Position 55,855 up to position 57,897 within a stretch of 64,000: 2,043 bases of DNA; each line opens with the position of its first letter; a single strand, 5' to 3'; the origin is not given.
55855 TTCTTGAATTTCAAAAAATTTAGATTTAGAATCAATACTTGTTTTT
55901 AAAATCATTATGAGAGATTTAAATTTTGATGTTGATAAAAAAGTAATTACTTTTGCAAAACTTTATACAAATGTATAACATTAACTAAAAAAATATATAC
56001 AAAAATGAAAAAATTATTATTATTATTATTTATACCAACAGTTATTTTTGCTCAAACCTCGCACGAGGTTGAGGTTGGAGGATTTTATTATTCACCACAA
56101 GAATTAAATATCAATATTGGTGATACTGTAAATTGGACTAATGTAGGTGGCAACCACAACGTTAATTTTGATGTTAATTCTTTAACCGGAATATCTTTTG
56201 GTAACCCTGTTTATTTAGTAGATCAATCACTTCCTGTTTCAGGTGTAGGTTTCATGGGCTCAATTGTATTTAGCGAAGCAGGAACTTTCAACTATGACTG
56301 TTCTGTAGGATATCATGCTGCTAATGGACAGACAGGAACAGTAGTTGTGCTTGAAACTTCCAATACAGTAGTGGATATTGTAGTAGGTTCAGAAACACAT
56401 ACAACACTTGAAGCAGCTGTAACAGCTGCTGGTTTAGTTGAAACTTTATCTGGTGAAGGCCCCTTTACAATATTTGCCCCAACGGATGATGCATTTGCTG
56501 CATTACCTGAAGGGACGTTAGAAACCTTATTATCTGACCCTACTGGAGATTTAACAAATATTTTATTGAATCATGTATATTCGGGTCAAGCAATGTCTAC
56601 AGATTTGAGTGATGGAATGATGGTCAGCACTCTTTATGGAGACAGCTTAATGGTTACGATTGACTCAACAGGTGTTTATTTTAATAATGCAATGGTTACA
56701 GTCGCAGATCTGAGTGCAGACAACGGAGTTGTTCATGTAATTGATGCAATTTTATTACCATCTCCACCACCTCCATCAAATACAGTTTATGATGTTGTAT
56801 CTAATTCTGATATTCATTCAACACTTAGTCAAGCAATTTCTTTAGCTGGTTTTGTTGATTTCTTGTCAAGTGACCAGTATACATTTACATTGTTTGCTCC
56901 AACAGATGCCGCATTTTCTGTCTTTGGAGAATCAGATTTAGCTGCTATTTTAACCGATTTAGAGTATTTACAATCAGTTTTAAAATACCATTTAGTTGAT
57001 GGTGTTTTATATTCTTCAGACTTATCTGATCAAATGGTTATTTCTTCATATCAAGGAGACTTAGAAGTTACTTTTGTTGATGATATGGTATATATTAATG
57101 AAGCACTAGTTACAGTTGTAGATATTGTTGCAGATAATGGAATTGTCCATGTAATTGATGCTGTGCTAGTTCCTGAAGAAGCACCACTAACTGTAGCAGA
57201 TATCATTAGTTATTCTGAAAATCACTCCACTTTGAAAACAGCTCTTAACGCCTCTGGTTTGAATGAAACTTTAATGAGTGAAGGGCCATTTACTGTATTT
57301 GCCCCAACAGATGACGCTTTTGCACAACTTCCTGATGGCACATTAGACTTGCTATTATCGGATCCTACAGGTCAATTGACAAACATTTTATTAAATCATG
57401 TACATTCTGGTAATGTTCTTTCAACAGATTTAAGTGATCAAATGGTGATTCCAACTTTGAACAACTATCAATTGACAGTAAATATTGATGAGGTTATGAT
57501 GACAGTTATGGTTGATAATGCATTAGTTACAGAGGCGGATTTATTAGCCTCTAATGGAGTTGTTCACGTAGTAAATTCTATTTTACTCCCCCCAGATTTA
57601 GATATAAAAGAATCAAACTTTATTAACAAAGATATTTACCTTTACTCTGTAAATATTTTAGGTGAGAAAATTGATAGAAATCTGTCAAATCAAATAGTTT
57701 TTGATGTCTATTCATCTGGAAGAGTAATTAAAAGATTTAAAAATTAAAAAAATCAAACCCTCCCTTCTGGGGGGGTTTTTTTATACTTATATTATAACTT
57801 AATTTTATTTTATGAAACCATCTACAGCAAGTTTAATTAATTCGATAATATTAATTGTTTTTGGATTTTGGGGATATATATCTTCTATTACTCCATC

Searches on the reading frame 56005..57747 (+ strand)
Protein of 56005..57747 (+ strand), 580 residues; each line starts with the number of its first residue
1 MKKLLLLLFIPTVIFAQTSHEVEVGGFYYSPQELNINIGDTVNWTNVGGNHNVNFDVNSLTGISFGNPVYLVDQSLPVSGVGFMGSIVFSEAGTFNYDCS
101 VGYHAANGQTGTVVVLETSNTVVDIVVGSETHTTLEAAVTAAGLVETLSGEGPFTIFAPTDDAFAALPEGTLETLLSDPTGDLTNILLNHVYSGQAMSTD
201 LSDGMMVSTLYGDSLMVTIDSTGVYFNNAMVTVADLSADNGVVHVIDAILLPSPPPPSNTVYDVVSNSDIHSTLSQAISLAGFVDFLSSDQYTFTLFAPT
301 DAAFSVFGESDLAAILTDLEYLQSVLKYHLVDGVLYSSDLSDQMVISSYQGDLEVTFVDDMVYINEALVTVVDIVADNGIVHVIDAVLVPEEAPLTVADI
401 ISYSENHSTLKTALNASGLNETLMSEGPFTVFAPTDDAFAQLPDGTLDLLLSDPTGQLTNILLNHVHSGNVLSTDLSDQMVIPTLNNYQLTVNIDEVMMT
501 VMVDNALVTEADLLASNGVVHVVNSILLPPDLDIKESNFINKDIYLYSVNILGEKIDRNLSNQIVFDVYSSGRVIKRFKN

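Call 7: search_protein_families(library=pfam, proteins=[window:56005-57747:+], max_evalue=0.001)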
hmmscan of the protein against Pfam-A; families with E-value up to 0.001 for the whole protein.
window:56005-57747:+ (580 aa): 2 families
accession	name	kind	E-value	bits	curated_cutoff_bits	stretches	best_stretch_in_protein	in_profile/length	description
PF02469.27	Fasciclin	-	1.8e-97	322.5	22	3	132-252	3-123/123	Fasciclin domain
PF00127.26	Copper-bind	-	1.6e-08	35.3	21.2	1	18-115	3-98/99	Copper binding proteins, plastocyanin/azurin family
